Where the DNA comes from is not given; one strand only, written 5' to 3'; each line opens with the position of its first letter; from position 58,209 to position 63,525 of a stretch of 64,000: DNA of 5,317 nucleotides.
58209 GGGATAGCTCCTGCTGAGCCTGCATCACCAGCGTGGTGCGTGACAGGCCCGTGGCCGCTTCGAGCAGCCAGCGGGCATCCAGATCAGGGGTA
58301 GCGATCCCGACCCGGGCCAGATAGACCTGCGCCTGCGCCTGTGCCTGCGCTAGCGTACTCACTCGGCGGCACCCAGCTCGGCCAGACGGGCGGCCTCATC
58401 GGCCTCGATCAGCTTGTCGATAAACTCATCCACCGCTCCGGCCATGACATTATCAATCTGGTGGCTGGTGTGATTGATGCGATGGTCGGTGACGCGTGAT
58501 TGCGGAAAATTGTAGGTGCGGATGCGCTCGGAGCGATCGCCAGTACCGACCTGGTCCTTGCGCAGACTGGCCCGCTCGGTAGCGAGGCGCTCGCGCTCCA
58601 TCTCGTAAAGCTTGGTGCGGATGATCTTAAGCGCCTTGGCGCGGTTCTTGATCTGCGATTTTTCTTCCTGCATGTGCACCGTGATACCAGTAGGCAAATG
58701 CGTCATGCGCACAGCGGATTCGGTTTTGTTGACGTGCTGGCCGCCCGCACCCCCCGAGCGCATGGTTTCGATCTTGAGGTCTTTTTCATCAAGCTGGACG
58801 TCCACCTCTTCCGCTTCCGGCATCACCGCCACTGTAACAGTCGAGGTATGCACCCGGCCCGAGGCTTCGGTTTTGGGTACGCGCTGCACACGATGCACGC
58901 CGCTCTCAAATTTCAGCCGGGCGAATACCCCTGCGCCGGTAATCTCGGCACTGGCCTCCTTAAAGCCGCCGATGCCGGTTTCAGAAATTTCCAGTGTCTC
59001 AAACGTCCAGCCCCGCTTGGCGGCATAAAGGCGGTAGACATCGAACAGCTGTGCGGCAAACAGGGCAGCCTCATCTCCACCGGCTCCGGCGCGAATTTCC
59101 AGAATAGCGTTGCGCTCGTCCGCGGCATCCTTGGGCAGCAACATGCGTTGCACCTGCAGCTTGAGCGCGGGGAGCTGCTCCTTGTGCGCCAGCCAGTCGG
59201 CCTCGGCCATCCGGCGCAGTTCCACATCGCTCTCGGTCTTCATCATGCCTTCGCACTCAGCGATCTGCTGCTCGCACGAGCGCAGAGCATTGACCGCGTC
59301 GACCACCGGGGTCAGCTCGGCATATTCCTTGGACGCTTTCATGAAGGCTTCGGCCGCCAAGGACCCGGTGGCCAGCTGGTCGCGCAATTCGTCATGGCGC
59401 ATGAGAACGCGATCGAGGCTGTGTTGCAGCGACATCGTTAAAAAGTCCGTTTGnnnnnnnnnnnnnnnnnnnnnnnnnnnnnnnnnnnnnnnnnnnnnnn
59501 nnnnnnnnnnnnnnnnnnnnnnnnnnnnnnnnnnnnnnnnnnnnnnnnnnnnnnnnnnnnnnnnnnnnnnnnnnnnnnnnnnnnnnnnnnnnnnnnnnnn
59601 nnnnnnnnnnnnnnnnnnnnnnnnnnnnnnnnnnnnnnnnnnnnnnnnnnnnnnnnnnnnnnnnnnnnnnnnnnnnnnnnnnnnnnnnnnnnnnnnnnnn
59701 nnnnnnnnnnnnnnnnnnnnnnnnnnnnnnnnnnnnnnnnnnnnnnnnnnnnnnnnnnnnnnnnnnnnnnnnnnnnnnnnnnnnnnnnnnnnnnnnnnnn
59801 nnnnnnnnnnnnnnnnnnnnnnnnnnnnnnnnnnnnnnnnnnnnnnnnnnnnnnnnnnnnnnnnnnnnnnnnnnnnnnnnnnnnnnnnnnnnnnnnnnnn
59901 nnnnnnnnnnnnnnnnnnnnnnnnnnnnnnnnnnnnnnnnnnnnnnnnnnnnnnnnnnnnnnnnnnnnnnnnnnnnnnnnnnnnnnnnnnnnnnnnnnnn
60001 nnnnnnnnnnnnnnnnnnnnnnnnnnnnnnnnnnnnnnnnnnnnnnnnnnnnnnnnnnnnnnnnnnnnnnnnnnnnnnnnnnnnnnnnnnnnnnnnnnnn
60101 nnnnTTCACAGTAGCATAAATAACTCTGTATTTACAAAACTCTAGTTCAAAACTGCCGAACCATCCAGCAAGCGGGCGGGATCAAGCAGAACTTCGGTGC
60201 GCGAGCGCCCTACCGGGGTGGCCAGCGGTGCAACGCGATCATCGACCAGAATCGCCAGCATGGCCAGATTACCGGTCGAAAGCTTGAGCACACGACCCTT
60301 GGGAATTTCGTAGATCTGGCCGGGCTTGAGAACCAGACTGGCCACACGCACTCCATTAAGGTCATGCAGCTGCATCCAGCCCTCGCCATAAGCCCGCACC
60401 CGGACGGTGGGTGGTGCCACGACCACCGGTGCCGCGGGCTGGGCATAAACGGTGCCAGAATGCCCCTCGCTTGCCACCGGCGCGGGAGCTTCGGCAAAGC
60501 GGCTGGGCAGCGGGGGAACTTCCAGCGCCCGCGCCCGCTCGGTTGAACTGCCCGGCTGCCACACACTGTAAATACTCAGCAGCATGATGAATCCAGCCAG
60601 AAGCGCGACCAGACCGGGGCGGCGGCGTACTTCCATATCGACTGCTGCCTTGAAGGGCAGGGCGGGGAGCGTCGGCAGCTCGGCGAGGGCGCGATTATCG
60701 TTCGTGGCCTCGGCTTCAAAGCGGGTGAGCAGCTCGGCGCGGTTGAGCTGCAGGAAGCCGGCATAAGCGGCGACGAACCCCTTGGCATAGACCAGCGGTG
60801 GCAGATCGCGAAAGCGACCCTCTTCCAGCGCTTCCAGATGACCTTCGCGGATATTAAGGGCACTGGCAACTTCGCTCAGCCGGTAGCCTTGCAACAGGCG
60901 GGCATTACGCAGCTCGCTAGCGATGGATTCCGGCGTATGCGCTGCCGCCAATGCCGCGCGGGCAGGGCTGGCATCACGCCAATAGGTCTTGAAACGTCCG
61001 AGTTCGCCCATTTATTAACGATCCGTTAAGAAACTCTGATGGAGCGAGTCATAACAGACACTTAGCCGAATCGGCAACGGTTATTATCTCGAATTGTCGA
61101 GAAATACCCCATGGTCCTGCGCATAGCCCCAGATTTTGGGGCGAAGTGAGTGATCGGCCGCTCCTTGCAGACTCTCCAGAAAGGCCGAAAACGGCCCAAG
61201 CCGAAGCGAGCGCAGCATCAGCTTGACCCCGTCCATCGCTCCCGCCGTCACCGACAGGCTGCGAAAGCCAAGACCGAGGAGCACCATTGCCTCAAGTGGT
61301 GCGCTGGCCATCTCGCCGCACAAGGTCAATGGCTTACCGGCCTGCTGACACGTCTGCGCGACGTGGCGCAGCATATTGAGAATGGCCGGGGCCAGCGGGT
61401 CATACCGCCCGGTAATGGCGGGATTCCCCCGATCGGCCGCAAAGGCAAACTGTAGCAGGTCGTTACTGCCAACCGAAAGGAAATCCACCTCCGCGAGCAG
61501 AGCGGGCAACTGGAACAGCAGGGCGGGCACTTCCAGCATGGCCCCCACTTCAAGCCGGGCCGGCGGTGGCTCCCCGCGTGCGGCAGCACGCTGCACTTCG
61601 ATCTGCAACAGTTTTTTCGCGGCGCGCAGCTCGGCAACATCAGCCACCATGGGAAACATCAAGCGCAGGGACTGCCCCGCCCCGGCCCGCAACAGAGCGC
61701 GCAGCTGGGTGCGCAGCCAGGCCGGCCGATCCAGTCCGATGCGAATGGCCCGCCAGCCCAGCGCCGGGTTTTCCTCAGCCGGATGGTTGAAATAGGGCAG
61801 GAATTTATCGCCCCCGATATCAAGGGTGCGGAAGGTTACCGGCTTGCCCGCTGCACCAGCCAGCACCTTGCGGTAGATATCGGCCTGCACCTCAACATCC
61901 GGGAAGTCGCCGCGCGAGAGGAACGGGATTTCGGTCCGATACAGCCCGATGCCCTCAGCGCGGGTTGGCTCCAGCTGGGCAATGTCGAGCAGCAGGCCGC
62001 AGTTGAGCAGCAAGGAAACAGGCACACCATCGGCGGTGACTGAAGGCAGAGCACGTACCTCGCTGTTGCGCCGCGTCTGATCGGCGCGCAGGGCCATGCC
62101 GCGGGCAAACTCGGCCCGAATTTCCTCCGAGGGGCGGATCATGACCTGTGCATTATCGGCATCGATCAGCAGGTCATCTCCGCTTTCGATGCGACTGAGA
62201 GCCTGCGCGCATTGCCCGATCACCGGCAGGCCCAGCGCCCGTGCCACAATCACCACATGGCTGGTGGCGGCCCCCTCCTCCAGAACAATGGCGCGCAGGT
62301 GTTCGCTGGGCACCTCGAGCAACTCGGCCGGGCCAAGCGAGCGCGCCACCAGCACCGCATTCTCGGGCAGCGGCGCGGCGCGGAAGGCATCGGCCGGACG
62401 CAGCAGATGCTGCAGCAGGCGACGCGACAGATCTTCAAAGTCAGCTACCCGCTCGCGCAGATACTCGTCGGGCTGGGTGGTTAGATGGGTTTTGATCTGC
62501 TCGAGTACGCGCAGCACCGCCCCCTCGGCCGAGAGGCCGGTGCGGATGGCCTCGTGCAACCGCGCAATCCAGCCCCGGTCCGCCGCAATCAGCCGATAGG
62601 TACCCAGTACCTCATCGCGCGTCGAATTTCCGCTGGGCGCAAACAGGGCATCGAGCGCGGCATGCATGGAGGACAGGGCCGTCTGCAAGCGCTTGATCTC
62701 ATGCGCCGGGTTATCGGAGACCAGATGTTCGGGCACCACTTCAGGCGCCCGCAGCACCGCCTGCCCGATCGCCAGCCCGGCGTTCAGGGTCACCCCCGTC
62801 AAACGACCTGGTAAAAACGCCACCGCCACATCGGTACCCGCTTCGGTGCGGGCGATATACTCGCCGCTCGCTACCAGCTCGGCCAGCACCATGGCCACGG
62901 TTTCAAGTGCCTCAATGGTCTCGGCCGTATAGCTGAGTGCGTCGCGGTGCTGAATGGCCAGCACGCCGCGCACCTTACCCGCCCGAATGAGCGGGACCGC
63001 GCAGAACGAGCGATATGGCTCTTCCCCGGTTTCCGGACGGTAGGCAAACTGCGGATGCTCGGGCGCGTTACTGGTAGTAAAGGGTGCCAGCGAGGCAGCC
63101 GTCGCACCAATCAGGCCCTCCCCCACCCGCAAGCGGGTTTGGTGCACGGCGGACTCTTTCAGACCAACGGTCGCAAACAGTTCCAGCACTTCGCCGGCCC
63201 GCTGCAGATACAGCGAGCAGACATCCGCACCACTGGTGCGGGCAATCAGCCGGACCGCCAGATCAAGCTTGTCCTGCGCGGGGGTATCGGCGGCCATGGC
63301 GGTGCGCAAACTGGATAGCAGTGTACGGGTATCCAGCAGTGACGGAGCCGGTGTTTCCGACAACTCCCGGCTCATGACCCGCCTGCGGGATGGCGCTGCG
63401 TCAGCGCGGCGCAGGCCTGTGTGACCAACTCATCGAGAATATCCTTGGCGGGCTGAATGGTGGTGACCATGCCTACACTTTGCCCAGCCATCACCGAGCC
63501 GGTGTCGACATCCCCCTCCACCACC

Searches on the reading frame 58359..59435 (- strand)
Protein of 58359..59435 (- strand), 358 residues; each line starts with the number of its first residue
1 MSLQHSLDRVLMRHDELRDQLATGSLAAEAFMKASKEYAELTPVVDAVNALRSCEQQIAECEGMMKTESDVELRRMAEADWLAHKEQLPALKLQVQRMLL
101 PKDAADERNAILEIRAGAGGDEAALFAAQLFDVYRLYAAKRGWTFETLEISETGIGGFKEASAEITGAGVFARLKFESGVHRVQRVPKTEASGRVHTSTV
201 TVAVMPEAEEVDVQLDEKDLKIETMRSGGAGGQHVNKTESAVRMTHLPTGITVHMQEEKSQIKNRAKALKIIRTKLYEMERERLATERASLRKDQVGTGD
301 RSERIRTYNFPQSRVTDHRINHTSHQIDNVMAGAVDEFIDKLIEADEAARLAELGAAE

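Call 35: search_protein_families(library=pfam, proteins=[window:58359-59435:-], max_evalue=0.00001)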
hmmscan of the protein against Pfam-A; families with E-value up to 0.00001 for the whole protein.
window:58359-59435:- (358 aa): 2 families
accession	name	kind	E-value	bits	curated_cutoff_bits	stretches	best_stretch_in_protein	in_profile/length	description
PF03462.23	PCRF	-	6.6e-64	215.7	24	1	13-202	4-194/194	PCRF domain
PF00472.26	RF-1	-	2e-42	144.2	35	1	209-319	1-116/116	RF-1 domain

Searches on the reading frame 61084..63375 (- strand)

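Call 35: search_protein_families(library=pfam, proteins=[window:61084-63375:-], max_evalue=0.00001)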
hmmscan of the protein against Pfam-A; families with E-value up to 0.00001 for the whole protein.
window:61084-63375:- (763 aa): 6 families
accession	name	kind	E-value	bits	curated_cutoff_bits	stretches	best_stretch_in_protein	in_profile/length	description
PF02896.24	PEP-utilizers_C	-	5.5e-89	298.6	22.8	1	437-724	4-291/293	PEP-utilising enzyme, PEP-binding domain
PF05524.18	PEP-utilisers_N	-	2.4e-19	70.1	24.4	1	193-309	1-121/121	PEP-utilising enzyme, N-terminal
PF00391.29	PEP-utilizers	-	3.1e-17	62.4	23.1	1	337-408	2-71/72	PEP-utilising enzyme, mobile domain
PF01590.32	GAF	-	4.9e-16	59.9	22.4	1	35-165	4-130/133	GAF domain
PF13185.12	GAF_2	-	2.5e-14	54.1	28.6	1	36-166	7-133/136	GAF domain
PF13492.12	GAF_3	-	9.3e-09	36.2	27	1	35-165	4-124/129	GAF domain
